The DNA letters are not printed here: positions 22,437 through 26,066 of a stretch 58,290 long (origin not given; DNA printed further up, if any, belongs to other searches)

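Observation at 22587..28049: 1820-aa single polypeptide with two complete tyrosine-recombinase catalytic domains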

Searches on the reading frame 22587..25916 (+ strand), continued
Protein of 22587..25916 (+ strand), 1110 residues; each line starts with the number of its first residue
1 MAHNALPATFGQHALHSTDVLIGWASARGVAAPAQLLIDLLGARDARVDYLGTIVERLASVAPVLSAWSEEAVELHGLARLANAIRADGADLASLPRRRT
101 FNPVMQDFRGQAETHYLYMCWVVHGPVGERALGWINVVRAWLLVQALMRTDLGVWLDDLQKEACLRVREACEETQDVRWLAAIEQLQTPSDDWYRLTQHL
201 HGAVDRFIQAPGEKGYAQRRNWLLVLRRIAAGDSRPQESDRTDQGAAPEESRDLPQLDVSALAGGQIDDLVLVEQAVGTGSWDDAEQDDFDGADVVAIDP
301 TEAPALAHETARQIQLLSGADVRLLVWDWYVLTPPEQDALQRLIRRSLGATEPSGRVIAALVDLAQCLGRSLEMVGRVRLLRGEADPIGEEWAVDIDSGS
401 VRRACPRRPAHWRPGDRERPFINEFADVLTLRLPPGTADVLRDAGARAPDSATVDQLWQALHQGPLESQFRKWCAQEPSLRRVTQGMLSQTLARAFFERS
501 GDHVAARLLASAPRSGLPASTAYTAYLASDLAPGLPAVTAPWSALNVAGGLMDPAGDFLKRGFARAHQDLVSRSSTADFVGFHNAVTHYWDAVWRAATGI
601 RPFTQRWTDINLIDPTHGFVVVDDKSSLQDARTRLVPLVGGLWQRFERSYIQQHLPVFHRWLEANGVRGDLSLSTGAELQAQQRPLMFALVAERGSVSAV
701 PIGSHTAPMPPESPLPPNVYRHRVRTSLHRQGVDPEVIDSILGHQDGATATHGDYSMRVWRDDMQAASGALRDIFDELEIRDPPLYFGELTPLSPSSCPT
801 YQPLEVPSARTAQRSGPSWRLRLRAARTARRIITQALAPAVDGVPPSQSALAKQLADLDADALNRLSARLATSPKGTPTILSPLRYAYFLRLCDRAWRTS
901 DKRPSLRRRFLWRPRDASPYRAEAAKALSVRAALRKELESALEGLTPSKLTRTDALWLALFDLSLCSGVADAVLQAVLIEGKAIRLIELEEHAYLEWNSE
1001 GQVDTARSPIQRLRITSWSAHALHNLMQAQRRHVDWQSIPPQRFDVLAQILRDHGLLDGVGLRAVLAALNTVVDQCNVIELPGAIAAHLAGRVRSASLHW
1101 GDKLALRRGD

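Call 130: find_encoding_contigs(protein=P0156, flank=10000, max_places=1)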
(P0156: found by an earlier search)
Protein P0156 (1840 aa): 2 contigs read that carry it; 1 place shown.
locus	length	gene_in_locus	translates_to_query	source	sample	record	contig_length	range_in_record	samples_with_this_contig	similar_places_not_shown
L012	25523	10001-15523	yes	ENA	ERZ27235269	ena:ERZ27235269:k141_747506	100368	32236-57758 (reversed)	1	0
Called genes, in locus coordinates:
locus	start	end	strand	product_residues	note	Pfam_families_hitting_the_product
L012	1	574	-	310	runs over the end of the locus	PF10544:T5orf172 (weak), PF13455:MUG113 (weak)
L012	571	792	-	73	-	-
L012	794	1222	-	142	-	-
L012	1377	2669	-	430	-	PF12167:Arm-DNA-bind_2, PF14659:Phage_int_SAM_3 (weak), PF22022:Phage_int_M (weak), PF00589:Phage_integrase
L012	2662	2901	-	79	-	-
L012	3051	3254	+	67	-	PF13443:HTH_26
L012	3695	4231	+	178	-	-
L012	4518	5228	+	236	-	-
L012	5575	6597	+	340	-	PF01548:DEDD_Tnp_IS110, PF02371:Transposase_20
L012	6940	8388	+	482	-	PF05598:DUF772, PF01609:DDE_Tnp_1, PF13751:DDE_Tnp_1_6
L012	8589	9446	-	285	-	PF00248:Aldo_ket_red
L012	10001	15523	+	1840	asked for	PF00589:Phage_integrase (weak)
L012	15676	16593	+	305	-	-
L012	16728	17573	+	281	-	-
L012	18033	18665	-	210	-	PF00816:Histone_HNS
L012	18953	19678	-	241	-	PF00392:GntR, PF07729:FCD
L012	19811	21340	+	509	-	PF08666:SAF, PF04295:GD_AH_second, PF20629:GD_AH_C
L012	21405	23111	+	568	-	PF02652:Lactate_perm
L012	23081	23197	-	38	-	-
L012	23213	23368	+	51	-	-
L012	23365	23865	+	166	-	PF02600:DsbB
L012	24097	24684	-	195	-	PF00440:TetR_N, PF16925:TetR_C_13, PF21993:TetR_C_13_2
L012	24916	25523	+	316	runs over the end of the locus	PF00561:Abhydrolase_1, PF12146:Hydrolase_4, PF12697:Abhydrolase_6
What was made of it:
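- A similar module lies 7 kb from the giant gene in L012 (call 130).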

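Call 131: find_encoding_contigs(protein=P0049, flank=10000, max_places=1)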
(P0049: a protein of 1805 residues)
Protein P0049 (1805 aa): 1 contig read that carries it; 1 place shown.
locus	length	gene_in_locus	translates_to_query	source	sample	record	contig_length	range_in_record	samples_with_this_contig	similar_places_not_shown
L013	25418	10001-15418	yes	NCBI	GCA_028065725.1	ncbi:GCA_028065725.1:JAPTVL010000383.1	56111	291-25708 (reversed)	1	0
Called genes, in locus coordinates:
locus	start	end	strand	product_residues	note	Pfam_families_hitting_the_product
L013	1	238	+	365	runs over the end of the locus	-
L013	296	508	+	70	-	PF01165:Ribosomal_S21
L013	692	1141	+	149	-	PF09424:YqeY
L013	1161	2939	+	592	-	PF01807:Zn_ribbon_DnaG, PF08275:DNAG_N, PF01751:Toprim, PF13155:Toprim_2, PF13362:Toprim_3 (weak), PF13662:Toprim_4, PF10410:DnaB_bind, PF08278:DnaG_DnaB_bind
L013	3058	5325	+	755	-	PF03979:Sigma70_r1_1, PF00140:Sigma70_r1_2, PF04546:Sigma70_ner, PF04542:Sigma70_r2, PF04539:Sigma70_r3, PF04545:Sigma70_r4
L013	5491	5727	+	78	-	PF24034:DUF7343 (weak)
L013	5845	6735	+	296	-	PF01734:Patatin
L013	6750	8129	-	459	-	PF00929:RNase_T, PF27096:UvrC_M, PF27115:Cho_C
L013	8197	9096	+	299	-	PF04055:Radical_SAM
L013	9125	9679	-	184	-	PF00691:OmpA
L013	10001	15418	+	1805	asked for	-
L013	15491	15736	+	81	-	-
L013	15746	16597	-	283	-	-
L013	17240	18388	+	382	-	PF08279:HTH_11 (weak), PF13384:HTH_23, PF13412:HTH_24 (weak), PF13518:HTH_28 (weak), PF13551:HTH_29 (weak), PF13358:DDE_3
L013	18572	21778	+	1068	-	PF18470:Cas9_a, PF13395:HNH_4, PF18541:RuvC_III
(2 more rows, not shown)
